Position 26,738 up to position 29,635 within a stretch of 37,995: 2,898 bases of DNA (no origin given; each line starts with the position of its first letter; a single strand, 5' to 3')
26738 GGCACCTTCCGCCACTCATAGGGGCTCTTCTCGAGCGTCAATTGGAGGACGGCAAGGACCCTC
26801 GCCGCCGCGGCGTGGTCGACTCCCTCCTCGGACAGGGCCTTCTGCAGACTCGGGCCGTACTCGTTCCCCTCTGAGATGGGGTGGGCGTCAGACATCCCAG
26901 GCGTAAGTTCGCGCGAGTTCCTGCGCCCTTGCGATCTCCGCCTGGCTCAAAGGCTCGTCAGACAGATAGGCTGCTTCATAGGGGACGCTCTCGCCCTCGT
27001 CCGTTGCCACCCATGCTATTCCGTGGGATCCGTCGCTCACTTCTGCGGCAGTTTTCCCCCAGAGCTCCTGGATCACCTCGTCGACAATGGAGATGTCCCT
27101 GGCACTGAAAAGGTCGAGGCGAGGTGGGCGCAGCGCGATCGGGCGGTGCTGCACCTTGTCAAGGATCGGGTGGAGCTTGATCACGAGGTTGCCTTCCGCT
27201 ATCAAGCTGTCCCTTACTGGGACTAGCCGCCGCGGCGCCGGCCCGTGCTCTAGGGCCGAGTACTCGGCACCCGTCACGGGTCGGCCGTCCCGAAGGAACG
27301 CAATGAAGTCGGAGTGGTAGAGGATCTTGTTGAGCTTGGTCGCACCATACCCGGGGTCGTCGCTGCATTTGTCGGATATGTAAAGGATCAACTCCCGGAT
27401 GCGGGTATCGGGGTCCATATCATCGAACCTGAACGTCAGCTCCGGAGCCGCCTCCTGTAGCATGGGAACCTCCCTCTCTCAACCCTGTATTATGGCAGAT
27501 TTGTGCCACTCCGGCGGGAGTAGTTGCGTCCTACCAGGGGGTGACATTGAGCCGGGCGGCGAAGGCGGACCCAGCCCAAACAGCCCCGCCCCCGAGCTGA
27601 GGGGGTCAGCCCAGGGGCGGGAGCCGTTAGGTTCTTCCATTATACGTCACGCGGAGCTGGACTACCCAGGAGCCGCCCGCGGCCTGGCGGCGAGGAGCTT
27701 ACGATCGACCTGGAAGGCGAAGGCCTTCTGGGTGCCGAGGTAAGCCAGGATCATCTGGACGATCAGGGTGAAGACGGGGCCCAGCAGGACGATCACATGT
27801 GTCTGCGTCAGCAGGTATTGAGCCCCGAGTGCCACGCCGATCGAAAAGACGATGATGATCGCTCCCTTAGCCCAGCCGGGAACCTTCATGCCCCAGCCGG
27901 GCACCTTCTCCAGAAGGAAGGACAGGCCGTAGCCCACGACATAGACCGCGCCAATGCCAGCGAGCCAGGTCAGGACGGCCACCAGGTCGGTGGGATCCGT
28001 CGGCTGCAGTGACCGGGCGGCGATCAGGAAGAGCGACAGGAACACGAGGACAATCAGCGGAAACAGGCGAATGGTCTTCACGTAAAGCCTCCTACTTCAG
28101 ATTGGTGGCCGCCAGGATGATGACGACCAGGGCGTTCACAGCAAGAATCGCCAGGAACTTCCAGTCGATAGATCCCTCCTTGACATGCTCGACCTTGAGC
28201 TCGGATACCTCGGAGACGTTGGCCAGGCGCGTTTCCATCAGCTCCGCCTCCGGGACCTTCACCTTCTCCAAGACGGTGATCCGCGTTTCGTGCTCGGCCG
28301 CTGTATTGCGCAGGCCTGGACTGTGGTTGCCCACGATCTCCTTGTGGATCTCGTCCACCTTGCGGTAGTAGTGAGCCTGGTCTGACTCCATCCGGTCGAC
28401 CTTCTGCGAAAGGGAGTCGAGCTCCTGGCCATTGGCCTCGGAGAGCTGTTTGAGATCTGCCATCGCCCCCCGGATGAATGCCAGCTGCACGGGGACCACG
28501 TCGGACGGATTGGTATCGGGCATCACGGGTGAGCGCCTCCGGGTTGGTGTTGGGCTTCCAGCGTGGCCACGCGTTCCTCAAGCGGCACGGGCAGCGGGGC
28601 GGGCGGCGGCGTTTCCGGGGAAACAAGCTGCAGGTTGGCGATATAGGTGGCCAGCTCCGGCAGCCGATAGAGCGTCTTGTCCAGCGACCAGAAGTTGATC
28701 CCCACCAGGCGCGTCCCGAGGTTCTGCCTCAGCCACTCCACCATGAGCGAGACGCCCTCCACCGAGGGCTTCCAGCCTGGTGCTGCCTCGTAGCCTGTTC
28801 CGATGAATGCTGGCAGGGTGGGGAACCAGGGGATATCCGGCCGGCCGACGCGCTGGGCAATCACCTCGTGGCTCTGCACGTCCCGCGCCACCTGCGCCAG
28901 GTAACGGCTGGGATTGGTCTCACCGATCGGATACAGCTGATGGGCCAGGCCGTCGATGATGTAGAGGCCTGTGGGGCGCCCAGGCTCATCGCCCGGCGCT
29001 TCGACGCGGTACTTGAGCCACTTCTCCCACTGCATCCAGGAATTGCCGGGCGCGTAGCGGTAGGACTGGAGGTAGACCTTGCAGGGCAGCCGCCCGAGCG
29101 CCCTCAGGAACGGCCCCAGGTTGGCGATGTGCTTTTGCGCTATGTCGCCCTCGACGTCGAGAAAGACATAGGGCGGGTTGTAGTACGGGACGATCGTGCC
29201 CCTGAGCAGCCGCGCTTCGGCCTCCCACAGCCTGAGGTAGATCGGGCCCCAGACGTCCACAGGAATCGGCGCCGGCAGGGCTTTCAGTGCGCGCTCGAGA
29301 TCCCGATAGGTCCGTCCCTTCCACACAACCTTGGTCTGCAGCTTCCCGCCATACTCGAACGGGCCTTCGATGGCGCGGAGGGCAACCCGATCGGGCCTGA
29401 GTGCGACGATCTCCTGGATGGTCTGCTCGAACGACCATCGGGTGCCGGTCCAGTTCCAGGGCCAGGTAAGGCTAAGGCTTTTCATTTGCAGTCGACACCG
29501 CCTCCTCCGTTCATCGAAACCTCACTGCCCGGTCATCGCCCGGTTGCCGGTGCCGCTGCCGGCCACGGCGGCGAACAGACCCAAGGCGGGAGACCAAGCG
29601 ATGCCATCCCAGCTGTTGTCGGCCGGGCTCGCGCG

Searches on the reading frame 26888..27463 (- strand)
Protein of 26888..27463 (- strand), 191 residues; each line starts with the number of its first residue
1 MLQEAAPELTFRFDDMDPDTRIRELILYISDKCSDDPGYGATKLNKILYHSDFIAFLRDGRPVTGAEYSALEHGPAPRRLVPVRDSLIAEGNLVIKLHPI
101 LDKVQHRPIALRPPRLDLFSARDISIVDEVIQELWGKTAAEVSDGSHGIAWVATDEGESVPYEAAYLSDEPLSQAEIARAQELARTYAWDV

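Call 6: search_protein_families(library=pfam, max_evalue=0.1, proteins=[window:26888-27463:-])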
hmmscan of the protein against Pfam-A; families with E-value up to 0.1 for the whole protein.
window:26888-27463:- (191 aa): 1 family
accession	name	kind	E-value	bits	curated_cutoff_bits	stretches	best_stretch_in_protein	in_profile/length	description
PF13274.11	SocA_Panacea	-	9.2e-11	43.1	25.7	1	44-151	1-112/113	Antitoxin SocA-like, Panacea domain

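Call 7: search_protein_families(library=phrogs, max_evalue=0.1, proteins=[window:26888-27463:-])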
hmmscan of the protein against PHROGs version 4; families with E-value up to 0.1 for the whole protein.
window:26888-27463:- (191 aa): 1 family
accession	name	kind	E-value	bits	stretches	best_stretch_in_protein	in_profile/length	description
phrog_1281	-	unknown function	1.3e-08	35.7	1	24-170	12-144/195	-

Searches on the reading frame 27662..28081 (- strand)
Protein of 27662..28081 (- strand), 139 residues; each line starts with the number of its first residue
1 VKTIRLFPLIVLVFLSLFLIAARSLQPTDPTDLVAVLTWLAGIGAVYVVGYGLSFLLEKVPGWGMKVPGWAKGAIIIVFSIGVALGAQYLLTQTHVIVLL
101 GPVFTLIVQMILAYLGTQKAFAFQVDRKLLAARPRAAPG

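Call 6: search_protein_families(library=pfam, max_evalue=0.1, proteins=[window:27662-28081:-])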
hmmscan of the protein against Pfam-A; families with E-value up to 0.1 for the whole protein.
window:27662-28081:- (139 aa): 0 families

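Call 7: search_protein_families(library=phrogs, max_evalue=0.1, proteins=[window:27662-28081:-])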
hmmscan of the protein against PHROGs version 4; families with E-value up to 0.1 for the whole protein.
window:27662-28081:- (139 aa): 1 family
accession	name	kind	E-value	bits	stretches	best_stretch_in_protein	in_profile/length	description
phrog_33324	-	unknown function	0.089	13.6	0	39-101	71-129/145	-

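Call 31: search_protein_families(library=ncbifam, max_evalue=1, proteins=[window:27662-28081:-])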
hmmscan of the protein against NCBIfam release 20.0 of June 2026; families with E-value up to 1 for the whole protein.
window:27662-28081:- (139 aa): 0 families

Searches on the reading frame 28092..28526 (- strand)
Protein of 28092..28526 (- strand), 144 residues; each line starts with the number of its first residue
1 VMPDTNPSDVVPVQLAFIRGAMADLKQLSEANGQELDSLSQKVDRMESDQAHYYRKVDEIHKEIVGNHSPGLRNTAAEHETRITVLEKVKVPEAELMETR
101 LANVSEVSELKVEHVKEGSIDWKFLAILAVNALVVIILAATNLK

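Call 6: search_protein_families(library=pfam, max_evalue=0.1, proteins=[window:28092-28526:-])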
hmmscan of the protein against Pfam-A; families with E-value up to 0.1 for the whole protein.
window:28092-28526:- (144 aa): 1 family
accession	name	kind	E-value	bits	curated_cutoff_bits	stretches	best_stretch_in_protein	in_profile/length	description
PF23230.1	zf-C2H2_13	-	0.019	15.5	27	1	43-68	8-33/59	C2H2-type zinc finger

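Call 7: search_protein_families(library=phrogs, max_evalue=0.1, proteins=[window:28092-28526:-])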
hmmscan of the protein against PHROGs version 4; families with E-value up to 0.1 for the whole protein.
window:28092-28526:- (144 aa): 7 families
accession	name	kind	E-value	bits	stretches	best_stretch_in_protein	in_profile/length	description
phrog_2886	-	lysis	0.016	15.2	1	10-106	105-188/552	RIIB lysis inhibitor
phrog_25138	-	unknown function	0.023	16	1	65-80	5-20/27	-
phrog_1506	-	tail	0.027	13.5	1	20-113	427-515/1269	tail length tape measure protein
phrog_1009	-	unknown function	0.055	14.6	0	26-90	33-99/103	-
phrog_3556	-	unknown function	0.067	13.3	1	25-110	158-235/276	-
phrog_1193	-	other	0.072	14.1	0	73-140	19-69/76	hemolysin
phrog_9294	-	unknown function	0.087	14.2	0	23-67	14-58/127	-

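Call 31: search_protein_families(library=ncbifam, max_evalue=1, proteins=[window:28092-28526:-])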
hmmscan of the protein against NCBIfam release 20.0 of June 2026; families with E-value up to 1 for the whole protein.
window:28092-28526:- (144 aa): 1 family
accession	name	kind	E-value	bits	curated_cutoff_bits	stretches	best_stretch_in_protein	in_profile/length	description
NF008907.0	PRK12270.1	equivalog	0.023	12.4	878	1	26-134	814-914/1241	multifunctional oxoglutarate decarboxylase/oxoglutarate dehydrogenase thiamine pyrophosphate-binding subunit/dihydrolipoyllysine-residue suc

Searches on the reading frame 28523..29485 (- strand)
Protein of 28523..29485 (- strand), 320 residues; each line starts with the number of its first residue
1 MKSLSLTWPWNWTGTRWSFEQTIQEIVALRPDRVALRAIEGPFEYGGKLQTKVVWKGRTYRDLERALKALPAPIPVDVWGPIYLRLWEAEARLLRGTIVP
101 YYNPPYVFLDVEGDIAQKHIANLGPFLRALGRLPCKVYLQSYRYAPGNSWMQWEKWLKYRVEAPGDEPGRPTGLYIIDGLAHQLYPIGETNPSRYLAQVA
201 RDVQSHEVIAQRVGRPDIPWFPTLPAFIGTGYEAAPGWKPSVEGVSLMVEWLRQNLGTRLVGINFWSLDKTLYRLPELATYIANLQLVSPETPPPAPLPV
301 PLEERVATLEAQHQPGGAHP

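Call 6: search_protein_families(library=pfam, max_evalue=0.1, proteins=[window:28523-29485:-])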
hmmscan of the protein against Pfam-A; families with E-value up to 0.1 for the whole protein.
window:28523-29485:- (320 aa): 0 families

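Call 7: search_protein_families(library=phrogs, max_evalue=0.1, proteins=[window:28523-29485:-])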
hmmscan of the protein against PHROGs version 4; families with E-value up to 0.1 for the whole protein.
window:28523-29485:- (320 aa): 0 families

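Call 31: search_protein_families(library=ncbifam, max_evalue=1, proteins=[window:28523-29485:-])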
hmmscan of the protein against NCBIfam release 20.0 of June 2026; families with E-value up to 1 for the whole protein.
window:28523-29485:- (320 aa): 0 families

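Call 83: search_solved_structures(query=window:28523-29485:-, max_evalue=10)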
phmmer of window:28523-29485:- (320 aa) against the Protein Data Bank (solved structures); distinct sequences matched with E-value up to 10: 1.
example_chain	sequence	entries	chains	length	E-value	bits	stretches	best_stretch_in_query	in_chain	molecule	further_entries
3hb2_P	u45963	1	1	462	1.7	11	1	138-209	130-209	Secreted protease C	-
